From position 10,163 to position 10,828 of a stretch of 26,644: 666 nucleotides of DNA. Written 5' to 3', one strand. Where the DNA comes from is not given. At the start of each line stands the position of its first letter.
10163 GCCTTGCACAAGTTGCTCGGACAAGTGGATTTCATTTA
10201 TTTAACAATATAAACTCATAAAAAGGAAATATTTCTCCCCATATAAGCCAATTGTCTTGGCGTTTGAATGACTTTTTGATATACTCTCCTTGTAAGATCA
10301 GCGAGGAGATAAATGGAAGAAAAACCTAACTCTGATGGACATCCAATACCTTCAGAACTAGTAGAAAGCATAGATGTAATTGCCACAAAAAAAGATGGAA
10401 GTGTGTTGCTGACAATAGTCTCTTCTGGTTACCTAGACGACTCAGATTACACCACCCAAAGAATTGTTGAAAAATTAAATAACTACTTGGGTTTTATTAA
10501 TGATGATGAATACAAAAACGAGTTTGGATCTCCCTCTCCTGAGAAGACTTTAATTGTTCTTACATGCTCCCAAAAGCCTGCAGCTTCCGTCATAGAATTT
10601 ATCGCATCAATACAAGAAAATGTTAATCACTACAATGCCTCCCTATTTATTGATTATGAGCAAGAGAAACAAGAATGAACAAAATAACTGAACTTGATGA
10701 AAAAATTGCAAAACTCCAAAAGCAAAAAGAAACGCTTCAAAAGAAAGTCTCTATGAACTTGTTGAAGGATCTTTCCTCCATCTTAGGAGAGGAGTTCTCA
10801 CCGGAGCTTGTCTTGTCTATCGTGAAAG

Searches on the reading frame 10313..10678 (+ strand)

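Call 7: search_protein_families(library=pfam, proteins=[window:10313-10678:+])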
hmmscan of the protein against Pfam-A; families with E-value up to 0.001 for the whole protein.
window:10313-10678:+ (121 aa): 1 family
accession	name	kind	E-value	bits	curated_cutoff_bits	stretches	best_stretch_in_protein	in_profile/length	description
PF20212.3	DUF6572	-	1.3e-12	48.4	27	1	18-113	7-102/106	Family of unknown function (DUF6572)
